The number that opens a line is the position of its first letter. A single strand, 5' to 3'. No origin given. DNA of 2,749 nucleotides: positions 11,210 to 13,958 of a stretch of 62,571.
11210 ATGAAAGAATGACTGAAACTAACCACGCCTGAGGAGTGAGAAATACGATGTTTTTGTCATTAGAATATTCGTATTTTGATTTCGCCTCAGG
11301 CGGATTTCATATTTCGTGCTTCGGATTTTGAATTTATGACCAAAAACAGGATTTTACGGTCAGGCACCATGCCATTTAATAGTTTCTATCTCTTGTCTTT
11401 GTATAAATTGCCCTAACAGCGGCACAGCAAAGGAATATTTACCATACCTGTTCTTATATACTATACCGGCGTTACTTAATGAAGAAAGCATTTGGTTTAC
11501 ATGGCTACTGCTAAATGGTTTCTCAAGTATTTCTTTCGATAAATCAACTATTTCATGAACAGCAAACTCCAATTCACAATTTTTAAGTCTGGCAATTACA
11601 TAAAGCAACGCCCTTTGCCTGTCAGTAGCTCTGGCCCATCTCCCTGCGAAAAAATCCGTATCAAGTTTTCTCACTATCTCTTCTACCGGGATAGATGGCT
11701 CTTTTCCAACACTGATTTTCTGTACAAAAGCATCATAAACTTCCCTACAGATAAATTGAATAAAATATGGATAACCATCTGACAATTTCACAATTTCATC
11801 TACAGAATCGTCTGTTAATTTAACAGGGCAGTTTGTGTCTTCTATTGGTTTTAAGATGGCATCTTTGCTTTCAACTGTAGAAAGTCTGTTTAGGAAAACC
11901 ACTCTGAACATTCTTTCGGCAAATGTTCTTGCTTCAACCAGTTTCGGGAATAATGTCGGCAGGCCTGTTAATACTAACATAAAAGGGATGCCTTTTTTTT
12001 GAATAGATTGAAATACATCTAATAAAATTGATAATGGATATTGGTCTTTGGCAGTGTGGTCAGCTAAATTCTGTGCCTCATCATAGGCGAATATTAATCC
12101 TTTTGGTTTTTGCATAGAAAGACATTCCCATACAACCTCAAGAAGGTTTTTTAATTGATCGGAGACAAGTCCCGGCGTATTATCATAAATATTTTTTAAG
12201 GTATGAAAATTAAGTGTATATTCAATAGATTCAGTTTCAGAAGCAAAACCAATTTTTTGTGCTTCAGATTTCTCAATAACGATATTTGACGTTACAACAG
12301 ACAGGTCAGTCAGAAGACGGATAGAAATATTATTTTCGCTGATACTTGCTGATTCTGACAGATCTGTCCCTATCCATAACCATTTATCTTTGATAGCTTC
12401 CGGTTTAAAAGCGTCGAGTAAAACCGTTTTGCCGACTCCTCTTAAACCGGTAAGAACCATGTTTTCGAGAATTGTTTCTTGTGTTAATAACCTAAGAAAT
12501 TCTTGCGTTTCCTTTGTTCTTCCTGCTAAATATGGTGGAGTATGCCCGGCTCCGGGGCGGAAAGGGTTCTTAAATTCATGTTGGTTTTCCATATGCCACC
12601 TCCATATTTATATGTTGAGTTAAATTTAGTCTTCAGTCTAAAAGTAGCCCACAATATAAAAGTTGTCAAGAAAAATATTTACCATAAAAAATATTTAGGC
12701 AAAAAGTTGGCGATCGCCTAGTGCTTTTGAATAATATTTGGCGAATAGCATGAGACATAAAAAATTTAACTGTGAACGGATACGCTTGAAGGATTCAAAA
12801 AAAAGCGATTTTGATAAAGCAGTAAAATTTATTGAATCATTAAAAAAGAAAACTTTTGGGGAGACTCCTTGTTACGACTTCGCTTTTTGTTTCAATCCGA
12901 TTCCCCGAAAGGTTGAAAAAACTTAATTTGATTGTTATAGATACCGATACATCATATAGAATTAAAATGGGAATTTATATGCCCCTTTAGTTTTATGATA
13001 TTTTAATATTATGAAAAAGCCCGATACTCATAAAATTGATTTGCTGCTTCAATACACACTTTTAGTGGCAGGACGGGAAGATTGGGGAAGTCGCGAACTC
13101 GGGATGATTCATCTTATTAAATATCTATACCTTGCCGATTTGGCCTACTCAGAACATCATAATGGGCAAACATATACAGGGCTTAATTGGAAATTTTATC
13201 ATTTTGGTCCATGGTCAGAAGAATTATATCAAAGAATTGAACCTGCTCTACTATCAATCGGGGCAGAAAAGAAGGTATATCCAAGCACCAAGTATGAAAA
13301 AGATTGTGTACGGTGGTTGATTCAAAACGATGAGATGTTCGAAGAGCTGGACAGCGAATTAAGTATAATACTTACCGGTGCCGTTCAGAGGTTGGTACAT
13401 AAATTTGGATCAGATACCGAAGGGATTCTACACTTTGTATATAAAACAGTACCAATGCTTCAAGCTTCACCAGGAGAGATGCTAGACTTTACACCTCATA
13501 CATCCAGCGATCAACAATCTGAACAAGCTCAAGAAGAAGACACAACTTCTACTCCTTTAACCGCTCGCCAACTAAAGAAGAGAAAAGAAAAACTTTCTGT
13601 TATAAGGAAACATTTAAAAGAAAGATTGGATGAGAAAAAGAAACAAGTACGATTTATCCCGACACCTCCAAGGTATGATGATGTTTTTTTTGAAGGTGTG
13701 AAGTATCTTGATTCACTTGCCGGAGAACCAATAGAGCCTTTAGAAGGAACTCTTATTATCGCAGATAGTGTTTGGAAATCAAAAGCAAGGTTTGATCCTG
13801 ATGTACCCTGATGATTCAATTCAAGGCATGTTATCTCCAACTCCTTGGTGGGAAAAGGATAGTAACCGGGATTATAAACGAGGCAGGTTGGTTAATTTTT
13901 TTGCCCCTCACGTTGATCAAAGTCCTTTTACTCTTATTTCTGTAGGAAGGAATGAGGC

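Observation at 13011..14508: Panacea(DUF4065)-like antitoxin paired with a highly divergent, insertion-bearing MazF/PemK-fold protein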

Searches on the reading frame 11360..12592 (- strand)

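Call 3: search_protein_families(library=pfam, proteins=[window:11360-12592:-], max_evalue=1)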
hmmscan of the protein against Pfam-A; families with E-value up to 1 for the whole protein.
window:11360-12592:- (410 aa): 9 families
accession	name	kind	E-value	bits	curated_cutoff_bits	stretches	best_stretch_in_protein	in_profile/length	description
PF13191.12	AAA_16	-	6.4e-08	33.7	32.6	1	22-181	2-149/167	AAA ATPase domain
PF13401.12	AAA_22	-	0.00046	21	27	1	45-215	8-127/130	AAA domain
PF13173.12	AAA_14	-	0.0037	17.7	27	1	45-88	5-49/129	AAA domain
PF10236.15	DAP3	-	0.0064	16.2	23.1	1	37-74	18-55/311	Mitochondrial ribosomal death-associated protein 3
PF01637.24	ATPase_2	-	0.0082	16.4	33.2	1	25-277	4-221/225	ATPase domain predominantly from Archaea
PF24406.1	nSTAND_NTPase4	-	0.031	14.8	27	1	347-391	7-51/58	Novel STAND NTPase 4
PF25201.1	nSTAND6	-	0.083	13.4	27.7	1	24-66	3-42/148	Novel STAND NTPase 6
PF13555.12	AAA_29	-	0.12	12.6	27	1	44-62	24-42/61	P-loop containing region of AAA domain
PF24389.1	ORC-CDC6-like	-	0.13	11.4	27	1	43-68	33-58/571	ORC-CDC6-like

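Call 4: search_protein_families(library=padloc, proteins=[window:11360-12592:-], max_evalue=1)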
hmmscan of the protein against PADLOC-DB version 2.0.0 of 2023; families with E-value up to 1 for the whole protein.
window:11360-12592:- (410 aa): 5 families
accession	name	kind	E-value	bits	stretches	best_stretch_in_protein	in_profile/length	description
PDLC04789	PDC-S01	-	0.0025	14.9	1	44-114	19-85/375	-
PDLC02928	NDT_II-A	-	0.0033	14.9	1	324-392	172-239/279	-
PDLC03002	Helicase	-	0.02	11.2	1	147-180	343-374/707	-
PDLC03409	REase_II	-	0.028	11.2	1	301-326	174-199/408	Type II restriction enzyme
PDLC02911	VakA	-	0.034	12.7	1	45-90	5-50/163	-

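Call 5: search_protein_families(library=ncbifam, proteins=[window:11360-12592:-], max_evalue=1)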
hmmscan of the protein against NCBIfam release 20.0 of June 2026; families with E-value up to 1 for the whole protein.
window:11360-12592:- (410 aa): 6 families
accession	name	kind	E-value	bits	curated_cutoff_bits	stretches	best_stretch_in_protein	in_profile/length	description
TIGR03903.1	TOMM_kin_cyc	equivalog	0.0035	15.2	705.75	1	204-291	666-743/1267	TOMM system kinase/cyclase fusion protein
NF038232.1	STM3845_fam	equivalog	0.01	15.6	100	1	324-392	179-247/277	retron St85 family effector protein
NF047389.1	ATPase_Sll1717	subfamily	0.015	14.5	75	1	43-206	30-189/454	P-loop ATPase, Sll1717 family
NF009067.0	PRK12402.1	equivalog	0.038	12.9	317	1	27-71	21-65/340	replication factor C small subunit 2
TIGR02928.1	TIGR02928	subfamily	0.079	11.8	181.3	0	27-61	22-59/366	orc1/cdc6 family replication initiation protein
NF040949.1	minchrom_main_MCM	domain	0.096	10.9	940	1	308-387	602-680/682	minichromosome maintenance protein MCM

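Call 6: search_protein_families(library=phrogs, proteins=[window:11360-12592:-], max_evalue=1)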
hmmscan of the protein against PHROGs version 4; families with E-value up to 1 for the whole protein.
window:11360-12592:- (410 aa): 2 families
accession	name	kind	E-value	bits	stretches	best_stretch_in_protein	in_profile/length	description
phrog_6841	-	unknown function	5.1e-75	254.1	1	3-401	16-416/470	-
phrog_4871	-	other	0.04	13.3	1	22-62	194-233/764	ATP-dependent protease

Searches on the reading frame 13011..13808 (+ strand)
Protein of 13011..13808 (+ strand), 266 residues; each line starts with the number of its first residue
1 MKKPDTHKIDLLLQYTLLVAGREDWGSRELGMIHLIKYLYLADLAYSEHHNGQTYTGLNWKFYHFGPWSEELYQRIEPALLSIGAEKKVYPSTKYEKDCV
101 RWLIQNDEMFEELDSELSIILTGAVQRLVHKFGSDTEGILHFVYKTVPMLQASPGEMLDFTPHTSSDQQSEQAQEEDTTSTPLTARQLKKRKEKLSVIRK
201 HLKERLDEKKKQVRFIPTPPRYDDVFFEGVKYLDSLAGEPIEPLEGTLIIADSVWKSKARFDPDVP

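Call 3: search_protein_families(library=pfam, proteins=[window:13011-13808:+], max_evalue=1)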
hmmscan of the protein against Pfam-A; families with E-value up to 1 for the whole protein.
window:13011-13808:+ (266 aa): 2 families
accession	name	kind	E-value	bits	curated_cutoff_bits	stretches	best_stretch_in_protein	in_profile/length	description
PF13274.11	SocA_Panacea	-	0.00029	22.2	25.7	1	35-97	1-63/113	Antitoxin SocA-like, Panacea domain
PF22549.1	ARPP-2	-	0.021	14.3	27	1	157-218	53-114/278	ARPP-2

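Call 4: search_protein_families(library=padloc, proteins=[window:13011-13808:+], max_evalue=1)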
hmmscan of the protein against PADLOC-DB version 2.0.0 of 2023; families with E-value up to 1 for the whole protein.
window:13011-13808:+ (266 aa): 0 families

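Call 5: search_protein_families(library=ncbifam, proteins=[window:13011-13808:+], max_evalue=1)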
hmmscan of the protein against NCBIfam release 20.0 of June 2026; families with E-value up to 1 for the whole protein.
window:13011-13808:+ (266 aa): 1 family
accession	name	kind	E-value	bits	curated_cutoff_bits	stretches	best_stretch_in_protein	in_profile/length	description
TIGR02499.1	HrpE_YscL_not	equivalog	0.11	12.6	78.7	1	97-136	58-96/166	type III secretion system stator protein SctL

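Call 6: search_protein_families(library=phrogs, proteins=[window:13011-13808:+], max_evalue=1)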
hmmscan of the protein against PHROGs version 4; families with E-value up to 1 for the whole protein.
window:13011-13808:+ (266 aa): 3 families
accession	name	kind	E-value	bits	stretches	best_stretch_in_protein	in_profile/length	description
phrog_14939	-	unknown function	0.011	15.9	1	55-159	41-144/313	-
phrog_30220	-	unknown function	0.3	11.2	1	170-212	6-48/374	-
phrog_4090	-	unknown function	0.33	11.7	1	34-104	4-63/71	-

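Call 11: find_homologous_proteins(query=window:13011-13808:+)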
Query window:13011-13808:+ (266 aa): 422 proteins with E <= 0.001 among 1270 candidates; the best 120 are listed.
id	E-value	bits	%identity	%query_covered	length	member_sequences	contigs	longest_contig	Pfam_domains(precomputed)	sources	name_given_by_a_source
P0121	7.9e-158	542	88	100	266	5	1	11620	-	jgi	-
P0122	7.8e-157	539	89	100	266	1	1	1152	-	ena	-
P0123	1.1e-155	535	88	100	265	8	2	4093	-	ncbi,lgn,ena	-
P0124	7.0e-155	532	87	100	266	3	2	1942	-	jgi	-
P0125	9.0e-154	529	88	100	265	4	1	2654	PF13274.12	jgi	-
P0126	5.9e-153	526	86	100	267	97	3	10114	-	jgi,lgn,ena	-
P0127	9.7e-134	463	74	100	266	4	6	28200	-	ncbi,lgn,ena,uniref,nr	ncbi:MAG: hypothetical protein ISS65_08530 [Desulfobacterales bacterium]|uniref:DUF4065 domain-conta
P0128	2.0e-130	452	83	89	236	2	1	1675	-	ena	-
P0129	4.8e-103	362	58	100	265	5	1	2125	-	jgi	-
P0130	7.9e-100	352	83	69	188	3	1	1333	-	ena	-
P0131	1.8e-99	350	59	100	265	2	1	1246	-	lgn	-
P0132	1.8e-95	337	80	69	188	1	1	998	-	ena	-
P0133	5.2e-95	336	57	100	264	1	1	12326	-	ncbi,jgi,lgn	-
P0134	3.0e-94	333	56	98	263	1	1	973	-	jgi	jgi:hypothetical protein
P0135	2.4e-93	330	56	98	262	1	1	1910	-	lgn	-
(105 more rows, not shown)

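Call 13: search_protein_families(library=pfam, alignment_id=A2, max_evalue=0.01)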
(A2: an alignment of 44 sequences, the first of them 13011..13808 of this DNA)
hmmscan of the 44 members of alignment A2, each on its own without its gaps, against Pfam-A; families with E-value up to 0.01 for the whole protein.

A. member 1, window:13011-13808:+ (266 aa): 1 family
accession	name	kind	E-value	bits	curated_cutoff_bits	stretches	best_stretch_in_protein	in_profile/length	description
PF13274.11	SocA_Panacea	-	0.00029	22.2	25.7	1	35-97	1-63/113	Antitoxin SocA-like, Panacea domain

B. families by the number of members that match (of 44 scanned): 2 families
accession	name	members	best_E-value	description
PF13274.11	SocA_Panacea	30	4.1e-06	Antitoxin SocA-like, Panacea domain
PF09033.15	DFF-C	1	0.0077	DNA Fragmentation factor 45kDa, C terminal domain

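Call 15: search_solved_structures(query=A2, max_evalue=10, show_alignments=2)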
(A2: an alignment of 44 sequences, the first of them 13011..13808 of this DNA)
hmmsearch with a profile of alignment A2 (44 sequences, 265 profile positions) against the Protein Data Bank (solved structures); distinct sequences matched with E-value up to 10: 3.
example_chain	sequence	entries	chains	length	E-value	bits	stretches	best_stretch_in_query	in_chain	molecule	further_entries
3dde_A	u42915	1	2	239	0.43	13.1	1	65-122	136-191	TENA/THI-4 protein, Domain of Unknown Function with a Heme Oxygenase-like Fold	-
2ejc_A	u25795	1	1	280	0.92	12.1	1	202-260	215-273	Pantoate--beta-alanine ligase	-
28jw_u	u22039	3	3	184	1.3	11.6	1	177-226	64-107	bS21c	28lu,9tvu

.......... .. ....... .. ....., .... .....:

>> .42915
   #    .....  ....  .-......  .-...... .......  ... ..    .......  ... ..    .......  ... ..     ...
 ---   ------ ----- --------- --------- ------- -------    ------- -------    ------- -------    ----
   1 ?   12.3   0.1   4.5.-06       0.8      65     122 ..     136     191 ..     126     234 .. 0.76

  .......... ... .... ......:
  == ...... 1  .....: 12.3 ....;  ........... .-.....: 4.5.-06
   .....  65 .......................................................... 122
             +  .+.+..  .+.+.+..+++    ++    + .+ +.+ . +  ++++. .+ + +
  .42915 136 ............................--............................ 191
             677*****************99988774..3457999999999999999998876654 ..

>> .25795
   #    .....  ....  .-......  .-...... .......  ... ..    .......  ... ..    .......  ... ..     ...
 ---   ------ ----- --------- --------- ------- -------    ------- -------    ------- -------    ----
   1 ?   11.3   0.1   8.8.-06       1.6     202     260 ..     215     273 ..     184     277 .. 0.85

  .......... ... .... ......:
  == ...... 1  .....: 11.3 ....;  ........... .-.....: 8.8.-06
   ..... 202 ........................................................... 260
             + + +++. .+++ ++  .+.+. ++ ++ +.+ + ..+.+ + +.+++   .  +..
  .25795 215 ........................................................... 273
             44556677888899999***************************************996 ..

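Call 35: predict_structure(alignment_id=A2)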
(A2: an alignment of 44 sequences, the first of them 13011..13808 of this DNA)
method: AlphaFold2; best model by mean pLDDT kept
length: 266 residues; sequences in the alignment: 44
mean_pLDDT: 81.8   pTM: 0.67
mean pLDDT of the five models: 81.8, 80.3, 79.0, 77.3, 76.9
residues with pLDDT >= 90: 131; 70-90: 83; 50-70: 30; < 50: 22
segments of 3 or more residues with pLDDT < 50: 165-182
pLDDT, mean of each block of 10 residues (from residue 1): 89 98 88 96 97 96 89 97 96 76 96 97 97 92 92 91 54 37 66 78 73 54 64 73 75 75 65
secondary structure, 60 per line:
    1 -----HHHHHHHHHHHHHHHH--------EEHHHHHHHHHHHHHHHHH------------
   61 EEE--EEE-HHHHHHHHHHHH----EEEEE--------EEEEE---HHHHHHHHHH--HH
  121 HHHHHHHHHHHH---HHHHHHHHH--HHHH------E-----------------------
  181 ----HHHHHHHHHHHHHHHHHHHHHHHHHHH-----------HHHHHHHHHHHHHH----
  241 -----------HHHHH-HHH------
elements in order: H6-21 H32-48 E61-63 E66-68 H70-81 E86-90 E99-103 H107-116 H119-132 H136-144 H147-150 H185-211 H223-236 H252-256

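Call 38: fold_search(model_id=the predicted structure, library=pdb)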
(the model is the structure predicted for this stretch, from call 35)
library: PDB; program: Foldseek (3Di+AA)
matches with E <= 10: 548; with E <= 0.001: 0
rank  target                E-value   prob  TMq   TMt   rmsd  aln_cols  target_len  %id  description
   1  7yk3_B                4.4e-03  1.00  0.31  0.41   6.2       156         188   14  Crystal structure of DarTG toxin-antitoxin complex from Mycobacterium tuberculosis (released 2023-05-31)
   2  2dql_A                9.6e-02  0.91  0.24  0.46   6.9       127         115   12  Crystal structure of the circadian clock associated protein Pex from anabaena (released 2007-05-29)
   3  1f4k_A                1.3e-01  0.66  0.24  0.45  10.5       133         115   14  CRYSTAL STRUCTURE OF THE REPLICATION TERMINATOR PROTEIN/B-SITE DNA COMPLEX (released 2001-06-08)
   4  8fcr_G                1.5e-01  0.12  0.13  0.11  26.5       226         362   14  Cryo-EM structure of p97:UBXD1 H4-bound state (released 2023-06-21)
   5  1wd6_A                2.1e-01  0.18  0.12  0.23   9.8        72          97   18  crystal structure of JW1657 from Escherichia coli (released 2004-11-12)
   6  2dqr_B                3.4e-01  0.35  0.21  0.41  11.1       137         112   12  Crystal structure of the replication terminator protein mutant RTP.E39K.R42Q (released 2007-05-29)
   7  2e1n_A                3.8e-01  0.80  0.24  0.49   5.3       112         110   12  Crystal structure of the Cyanobacterium circadian clock modifier Pex (released 2006-11-28)
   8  1j0r_B                4.0e-01  0.54  0.24  0.44  10.2       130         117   13  Crystal structure of the replication termination protein mutant C110S (released 2003-11-20)
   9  2e1n_B                4.2e-01  0.77  0.23  0.47   5.0       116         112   13  Crystal structure of the Cyanobacterium circadian clock modifier Pex (released 2006-11-28)
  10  6abt_A                4.2e-01  0.69  0.23  0.52   4.1       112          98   17  Crystal structure of transcription factor from Listeria monocytogenes (released 2019-06-05)
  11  8fcl_G                5.3e-01  0.08  0.13  0.12  29.9       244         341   12  Cryo-EM structure of p97:UBXD1 closed state (released 2023-06-21)
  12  1j0r_A                5.6e-01  0.44  0.24  0.47  10.6       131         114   14  Crystal structure of the replication termination protein mutant C110S (released 2003-11-20)
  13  3hyj_A                5.6e-01  0.10  0.15  0.19  13.8       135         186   11  Crystal structure of the N-terminal LAGLIDADG domain of DUF199/WhiA (released 2009-09-01)
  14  7cre_A                6.7e-01  0.15  0.11  0.28   6.9        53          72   17  hnRNPK KH3 domain in complex with a ssDNA fragment from the SIRLOIN element (released 2021-12-15)
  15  3zpl_A                6.7e-01  0.15  0.18  0.25  10.7       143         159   15  Crystal structure of Sco3205, a MarR family transcriptional regulator from Streptomyces coelicolor, in complex with DN (released 2013-07-17)
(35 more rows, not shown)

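Call 39: fold_search(model_id=the predicted structure, library=viral)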
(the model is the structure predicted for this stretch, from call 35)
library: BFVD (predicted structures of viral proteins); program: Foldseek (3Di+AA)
matches with E <= 10: 599; with E <= 0.001: 0
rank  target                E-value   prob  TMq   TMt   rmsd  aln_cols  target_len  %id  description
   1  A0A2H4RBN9            1.2e-02  1.00  0.36  0.61   5.2       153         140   17  Uncharacterized protein [Sulfolobus ellipsoid virus 1]
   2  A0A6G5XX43            2.3e-02  0.99  0.32  0.53   9.3       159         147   14  (no name in the UniProt tables at hand)
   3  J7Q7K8                3.8e-02  0.90  0.26  0.49  11.7       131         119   13  Hypothetical wHTH DNA-binding protein [Alphaspiravirus yamagawaense]
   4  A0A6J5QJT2            4.0e-02  0.20  0.16  0.14  25.3       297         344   13  Uncharacterized protein [uncultured Caudovirales phage]
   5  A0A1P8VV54            4.5e-02  0.99  0.37  0.62   6.3       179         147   13  (no name in the UniProt tables at hand)
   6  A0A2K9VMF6            6.0e-02  0.21  0.16  0.12  23.1       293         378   11  Thioredoxin [Shigella phage Sf25]
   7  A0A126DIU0            1.1e-01  0.15  0.12  0.14  26.8       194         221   13  (no name in the UniProt tables at hand)
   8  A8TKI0                1.2e-01  0.90  0.30  0.46   5.2       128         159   15  Uncharacterized protein [Sulfolobus spindle-shaped virus 4]
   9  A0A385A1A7            1.2e-01  0.51  0.20  0.29  15.7       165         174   12  (no name in the UniProt tables at hand)
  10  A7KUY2                2.0e-01  0.72  0.25  0.42  10.4       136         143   10  (no name in the UniProt tables at hand)
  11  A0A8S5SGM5            2.0e-01  0.16  0.14  0.13  15.8        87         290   17  PI-SCEI ENDONUCLEASE [Myoviridae sp. ctyhJ29]
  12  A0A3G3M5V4            2.4e-01  0.38  0.19  0.10   9.3       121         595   15  Uncharacterized protein [Mycobacterium phage Sauce]
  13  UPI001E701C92         2.5e-01  0.18  0.15  0.07  12.2       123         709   10  (no name look-up for this kind of identifier)
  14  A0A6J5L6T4            3.1e-01  0.08  0.14  0.14  26.7       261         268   11  Replication protein [uncultured Caudovirales phage]
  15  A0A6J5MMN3            5.5e-01  0.21  0.17  0.23   7.6       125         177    7  Helix-turn-helix domain containing protein [uncultured Caudovirales phage]
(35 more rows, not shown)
